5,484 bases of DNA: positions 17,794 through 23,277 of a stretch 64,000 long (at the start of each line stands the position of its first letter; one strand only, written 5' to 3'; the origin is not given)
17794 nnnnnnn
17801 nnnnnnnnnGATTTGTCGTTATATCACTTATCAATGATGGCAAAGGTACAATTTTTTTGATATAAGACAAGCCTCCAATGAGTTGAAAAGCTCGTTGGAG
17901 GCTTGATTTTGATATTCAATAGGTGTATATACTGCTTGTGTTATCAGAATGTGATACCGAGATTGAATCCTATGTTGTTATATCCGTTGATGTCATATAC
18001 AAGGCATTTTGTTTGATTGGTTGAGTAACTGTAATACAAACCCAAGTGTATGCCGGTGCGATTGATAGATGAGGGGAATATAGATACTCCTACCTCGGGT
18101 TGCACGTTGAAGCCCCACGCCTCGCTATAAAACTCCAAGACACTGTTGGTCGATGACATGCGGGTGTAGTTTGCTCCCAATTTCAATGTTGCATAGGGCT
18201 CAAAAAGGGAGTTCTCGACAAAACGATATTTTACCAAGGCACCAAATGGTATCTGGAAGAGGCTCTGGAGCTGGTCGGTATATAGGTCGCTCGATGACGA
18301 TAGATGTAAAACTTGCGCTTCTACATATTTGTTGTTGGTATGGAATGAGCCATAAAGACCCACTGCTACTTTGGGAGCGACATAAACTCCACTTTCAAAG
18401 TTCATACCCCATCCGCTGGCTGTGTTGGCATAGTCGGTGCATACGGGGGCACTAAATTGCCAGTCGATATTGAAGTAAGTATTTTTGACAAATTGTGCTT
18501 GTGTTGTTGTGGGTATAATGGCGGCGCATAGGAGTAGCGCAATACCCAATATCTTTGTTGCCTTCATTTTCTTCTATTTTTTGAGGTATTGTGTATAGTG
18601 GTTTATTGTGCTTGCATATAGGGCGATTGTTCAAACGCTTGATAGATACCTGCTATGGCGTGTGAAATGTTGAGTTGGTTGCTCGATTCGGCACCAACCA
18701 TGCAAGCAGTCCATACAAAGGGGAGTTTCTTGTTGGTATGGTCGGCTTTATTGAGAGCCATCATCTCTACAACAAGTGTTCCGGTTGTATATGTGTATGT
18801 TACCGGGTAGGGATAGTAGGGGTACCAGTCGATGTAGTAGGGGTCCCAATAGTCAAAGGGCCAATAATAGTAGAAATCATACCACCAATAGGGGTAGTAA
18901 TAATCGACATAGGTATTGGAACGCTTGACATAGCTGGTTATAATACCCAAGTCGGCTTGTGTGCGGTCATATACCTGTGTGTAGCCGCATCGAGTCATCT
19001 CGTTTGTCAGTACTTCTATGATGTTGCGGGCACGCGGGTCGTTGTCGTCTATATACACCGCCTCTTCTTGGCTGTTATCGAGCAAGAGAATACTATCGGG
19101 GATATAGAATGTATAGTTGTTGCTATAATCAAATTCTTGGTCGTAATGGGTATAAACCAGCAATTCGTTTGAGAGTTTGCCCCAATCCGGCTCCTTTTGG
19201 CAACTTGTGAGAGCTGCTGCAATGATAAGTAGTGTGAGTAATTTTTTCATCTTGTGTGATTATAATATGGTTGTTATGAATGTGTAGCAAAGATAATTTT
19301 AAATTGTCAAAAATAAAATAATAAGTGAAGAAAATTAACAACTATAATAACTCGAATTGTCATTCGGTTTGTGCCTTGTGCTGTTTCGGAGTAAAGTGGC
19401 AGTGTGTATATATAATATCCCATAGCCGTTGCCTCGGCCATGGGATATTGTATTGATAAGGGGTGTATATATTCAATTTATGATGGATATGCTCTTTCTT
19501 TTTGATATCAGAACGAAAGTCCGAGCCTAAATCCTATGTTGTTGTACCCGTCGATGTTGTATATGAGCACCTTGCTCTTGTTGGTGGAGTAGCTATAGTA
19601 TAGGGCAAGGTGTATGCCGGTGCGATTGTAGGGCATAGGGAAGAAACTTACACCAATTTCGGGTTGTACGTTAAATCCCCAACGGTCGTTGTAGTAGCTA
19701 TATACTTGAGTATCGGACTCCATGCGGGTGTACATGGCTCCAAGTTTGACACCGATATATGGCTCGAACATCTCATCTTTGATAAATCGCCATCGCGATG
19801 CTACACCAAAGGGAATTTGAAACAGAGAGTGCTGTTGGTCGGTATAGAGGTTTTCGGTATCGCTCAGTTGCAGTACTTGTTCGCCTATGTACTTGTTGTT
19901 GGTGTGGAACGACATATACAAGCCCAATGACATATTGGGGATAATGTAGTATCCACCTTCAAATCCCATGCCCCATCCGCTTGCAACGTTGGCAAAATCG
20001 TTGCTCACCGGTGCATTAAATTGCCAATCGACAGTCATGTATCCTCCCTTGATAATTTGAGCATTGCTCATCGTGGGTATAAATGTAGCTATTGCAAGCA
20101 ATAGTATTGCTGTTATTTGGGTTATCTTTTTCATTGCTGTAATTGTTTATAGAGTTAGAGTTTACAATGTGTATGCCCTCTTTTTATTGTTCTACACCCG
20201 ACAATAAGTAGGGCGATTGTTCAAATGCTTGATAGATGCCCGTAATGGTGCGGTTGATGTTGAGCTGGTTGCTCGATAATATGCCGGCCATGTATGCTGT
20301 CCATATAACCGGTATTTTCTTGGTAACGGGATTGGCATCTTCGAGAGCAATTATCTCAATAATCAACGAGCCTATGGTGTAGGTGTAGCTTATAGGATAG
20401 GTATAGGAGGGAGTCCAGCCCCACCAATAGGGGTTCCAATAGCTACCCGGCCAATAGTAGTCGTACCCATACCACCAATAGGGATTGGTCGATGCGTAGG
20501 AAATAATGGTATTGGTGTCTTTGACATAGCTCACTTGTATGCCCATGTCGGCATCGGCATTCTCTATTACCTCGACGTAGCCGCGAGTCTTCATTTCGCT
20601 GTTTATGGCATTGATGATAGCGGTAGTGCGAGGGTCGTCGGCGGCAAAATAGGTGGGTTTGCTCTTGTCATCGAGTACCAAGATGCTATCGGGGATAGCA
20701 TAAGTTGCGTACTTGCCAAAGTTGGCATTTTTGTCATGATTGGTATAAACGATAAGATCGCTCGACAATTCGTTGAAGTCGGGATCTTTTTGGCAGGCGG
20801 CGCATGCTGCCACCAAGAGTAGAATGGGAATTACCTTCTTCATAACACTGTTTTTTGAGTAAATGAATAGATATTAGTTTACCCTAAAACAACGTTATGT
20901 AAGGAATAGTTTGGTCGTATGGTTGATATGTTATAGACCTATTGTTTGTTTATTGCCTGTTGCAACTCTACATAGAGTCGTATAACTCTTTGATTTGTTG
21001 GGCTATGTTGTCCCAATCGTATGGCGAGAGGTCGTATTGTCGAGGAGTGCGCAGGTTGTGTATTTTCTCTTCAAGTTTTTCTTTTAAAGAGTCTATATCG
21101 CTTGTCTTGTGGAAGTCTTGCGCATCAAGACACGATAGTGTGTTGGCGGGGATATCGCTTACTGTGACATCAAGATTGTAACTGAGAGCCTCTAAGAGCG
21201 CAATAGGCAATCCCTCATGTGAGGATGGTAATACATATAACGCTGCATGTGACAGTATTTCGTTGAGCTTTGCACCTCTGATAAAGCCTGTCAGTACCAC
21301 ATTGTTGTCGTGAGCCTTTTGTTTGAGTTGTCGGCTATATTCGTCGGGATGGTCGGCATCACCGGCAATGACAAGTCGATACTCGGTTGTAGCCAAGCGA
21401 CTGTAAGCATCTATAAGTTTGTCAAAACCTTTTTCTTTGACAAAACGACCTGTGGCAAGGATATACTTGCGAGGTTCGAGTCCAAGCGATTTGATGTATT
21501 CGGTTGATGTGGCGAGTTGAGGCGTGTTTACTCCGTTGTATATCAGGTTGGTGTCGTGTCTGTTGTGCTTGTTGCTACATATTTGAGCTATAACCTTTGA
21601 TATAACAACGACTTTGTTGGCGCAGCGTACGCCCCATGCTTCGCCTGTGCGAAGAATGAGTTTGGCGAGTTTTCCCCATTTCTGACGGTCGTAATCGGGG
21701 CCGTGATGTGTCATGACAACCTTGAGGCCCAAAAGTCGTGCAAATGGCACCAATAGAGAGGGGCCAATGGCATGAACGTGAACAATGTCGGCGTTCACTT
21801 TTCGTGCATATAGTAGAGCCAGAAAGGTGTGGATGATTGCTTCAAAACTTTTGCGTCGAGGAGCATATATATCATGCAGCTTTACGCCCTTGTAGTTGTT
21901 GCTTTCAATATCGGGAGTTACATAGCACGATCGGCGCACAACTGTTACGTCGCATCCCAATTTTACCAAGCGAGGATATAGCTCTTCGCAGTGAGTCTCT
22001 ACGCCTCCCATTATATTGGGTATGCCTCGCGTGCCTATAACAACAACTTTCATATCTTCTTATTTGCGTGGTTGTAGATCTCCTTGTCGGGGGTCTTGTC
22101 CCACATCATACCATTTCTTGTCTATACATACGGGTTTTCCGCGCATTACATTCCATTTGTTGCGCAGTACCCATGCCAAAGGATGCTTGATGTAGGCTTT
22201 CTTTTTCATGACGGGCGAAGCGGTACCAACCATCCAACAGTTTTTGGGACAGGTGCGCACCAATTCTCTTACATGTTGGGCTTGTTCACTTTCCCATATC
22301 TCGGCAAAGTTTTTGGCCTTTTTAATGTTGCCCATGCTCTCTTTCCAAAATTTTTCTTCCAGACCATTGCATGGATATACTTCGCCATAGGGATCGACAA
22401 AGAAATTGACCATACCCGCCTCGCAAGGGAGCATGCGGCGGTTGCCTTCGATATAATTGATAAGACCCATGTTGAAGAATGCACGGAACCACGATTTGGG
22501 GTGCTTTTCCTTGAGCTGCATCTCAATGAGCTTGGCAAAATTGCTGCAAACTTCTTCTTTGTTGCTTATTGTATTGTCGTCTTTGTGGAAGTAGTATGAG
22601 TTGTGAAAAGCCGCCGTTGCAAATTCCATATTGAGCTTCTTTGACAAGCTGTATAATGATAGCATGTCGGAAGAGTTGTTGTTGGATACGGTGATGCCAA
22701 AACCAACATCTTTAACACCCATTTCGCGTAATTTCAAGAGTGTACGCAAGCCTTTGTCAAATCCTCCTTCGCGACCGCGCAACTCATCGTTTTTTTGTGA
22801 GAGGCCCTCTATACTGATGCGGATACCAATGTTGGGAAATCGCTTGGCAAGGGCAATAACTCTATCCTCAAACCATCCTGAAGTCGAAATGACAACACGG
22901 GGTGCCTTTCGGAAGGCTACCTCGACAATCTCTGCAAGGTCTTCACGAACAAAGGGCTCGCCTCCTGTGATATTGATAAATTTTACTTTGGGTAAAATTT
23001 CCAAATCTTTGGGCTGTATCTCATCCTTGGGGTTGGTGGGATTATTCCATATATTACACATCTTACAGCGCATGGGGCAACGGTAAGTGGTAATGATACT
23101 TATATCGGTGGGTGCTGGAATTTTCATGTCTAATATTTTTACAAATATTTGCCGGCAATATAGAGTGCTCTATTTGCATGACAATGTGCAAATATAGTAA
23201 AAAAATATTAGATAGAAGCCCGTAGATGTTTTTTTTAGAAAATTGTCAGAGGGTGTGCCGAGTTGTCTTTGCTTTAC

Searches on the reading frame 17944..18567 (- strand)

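Call 81: search_protein_families(library=pfam, proteins=[window:17944-18567:-], max_evalue=0.00001)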
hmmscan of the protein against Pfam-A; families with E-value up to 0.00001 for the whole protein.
window:17944-18567:- (207 aa): 1 family
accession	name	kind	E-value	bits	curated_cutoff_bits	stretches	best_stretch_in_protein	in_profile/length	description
PF13505.12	OMP_b-brl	-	2.4e-09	38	28.7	1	11-207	2-175/175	Outer membrane protein beta-barrel domain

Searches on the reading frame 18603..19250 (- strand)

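Call 81: search_protein_families(library=pfam, proteins=[window:18603-19250:-], max_evalue=0.00001)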
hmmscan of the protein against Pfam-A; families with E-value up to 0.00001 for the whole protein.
window:18603-19250:- (215 aa): 1 family
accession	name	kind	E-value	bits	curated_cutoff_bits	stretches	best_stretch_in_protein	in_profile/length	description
PF13590.11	DUF4136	-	1e-19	71.9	32.8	1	32-211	1-152/152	Domain of unknown function (DUF4136)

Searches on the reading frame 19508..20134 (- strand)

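Call 81: search_protein_families(library=pfam, proteins=[window:19508-20134:-], max_evalue=0.00001)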
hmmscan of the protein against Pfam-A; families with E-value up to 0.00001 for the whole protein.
window:19508-20134:- (208 aa): 1 family
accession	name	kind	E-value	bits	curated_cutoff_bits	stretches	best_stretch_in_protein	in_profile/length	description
PF13505.12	OMP_b-brl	-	1.3e-13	51.9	28.7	1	11-208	3-175/175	Outer membrane protein beta-barrel domain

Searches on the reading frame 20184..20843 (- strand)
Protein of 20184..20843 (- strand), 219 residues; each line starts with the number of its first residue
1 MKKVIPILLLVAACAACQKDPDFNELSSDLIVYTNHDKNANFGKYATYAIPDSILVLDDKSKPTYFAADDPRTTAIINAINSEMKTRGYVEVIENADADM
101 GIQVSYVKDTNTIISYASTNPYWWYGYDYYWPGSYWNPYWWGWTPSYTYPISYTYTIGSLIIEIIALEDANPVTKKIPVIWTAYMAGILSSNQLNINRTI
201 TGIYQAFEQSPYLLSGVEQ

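Call 81: search_protein_families(library=pfam, proteins=[window:20184-20843:-], max_evalue=0.00001)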
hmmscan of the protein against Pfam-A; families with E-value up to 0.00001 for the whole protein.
window:20184-20843:- (219 aa): 1 family
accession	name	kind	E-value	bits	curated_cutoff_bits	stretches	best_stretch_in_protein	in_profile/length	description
PF13590.11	DUF4136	-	7.6e-28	98.3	32.8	1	32-212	1-152/152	Domain of unknown function (DUF4136)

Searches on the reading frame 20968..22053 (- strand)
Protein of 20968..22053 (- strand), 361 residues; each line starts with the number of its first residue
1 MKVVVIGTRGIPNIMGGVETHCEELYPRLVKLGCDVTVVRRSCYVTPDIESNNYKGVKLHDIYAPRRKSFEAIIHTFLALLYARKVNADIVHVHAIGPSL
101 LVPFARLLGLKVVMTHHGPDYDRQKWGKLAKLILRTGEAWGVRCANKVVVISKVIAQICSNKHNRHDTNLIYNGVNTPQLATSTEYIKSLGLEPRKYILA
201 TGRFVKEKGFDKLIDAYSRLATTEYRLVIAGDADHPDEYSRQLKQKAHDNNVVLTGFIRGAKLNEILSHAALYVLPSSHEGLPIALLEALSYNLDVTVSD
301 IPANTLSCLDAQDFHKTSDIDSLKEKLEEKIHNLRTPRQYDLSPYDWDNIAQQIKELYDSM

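Call 81: search_protein_families(library=pfam, proteins=[window:20968-22053:-], max_evalue=0.00001)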
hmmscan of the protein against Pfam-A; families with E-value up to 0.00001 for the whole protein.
window:20968-22053:- (361 aa): 7 families
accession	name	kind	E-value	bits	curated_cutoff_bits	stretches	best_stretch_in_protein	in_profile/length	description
PF00534.26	Glycos_transf_1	-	9.7e-24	84.3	26.4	1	185-334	4-159/172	Glycosyl transferases group 1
PF13439.12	Glyco_transf_4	-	1.4e-22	81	28.5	1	15-177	1-168/170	Glycosyltransferase Family 4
PF13692.12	Glyco_trans_1_4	-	6.6e-21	75.5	27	1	196-304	2-111/142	Glycosyl transferases group 1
PF13579.12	Glyco_trans_4_4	-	2.9e-15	57.4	29.7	1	16-163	1-146/158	Glycosyl transferase 4-like domain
PF09314.17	DUF1972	-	3.2e-08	33.8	25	1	2-174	3-184/186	Domain of unknown function (DUF1972)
PF20706.3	GT4-conflict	-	3.4e-07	30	26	1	195-299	197-311/385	Family 4 Glycosyltransferase in conflict systems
PF13477.12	Glyco_trans_4_2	-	3e-06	27.9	23.4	1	19-124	10-114/139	Glycosyl transferase 4-like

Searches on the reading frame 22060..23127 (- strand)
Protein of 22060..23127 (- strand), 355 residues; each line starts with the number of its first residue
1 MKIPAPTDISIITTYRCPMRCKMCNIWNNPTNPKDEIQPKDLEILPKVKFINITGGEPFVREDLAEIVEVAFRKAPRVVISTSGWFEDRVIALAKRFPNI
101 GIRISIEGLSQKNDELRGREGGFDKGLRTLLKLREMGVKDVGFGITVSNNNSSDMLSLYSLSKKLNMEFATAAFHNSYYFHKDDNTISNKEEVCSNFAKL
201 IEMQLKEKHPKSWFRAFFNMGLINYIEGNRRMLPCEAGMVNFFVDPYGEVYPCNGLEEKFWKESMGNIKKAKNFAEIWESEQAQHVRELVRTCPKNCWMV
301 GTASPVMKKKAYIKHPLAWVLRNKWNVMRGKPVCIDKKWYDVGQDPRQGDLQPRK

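Call 81: search_protein_families(library=pfam, proteins=[window:22060-23127:-], max_evalue=0.00001)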
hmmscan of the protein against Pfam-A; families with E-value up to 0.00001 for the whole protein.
window:22060-23127:- (355 aa): 2 families
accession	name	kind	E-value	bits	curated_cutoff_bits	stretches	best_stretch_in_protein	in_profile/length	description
PF04055.27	Radical_SAM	-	1e-16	62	29.5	1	11-149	1-152/166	Radical SAM superfamily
PF13186.11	SPASM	-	1.3e-09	38.7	21.5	1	235-297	1-66/67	Iron-sulfur cluster-binding domain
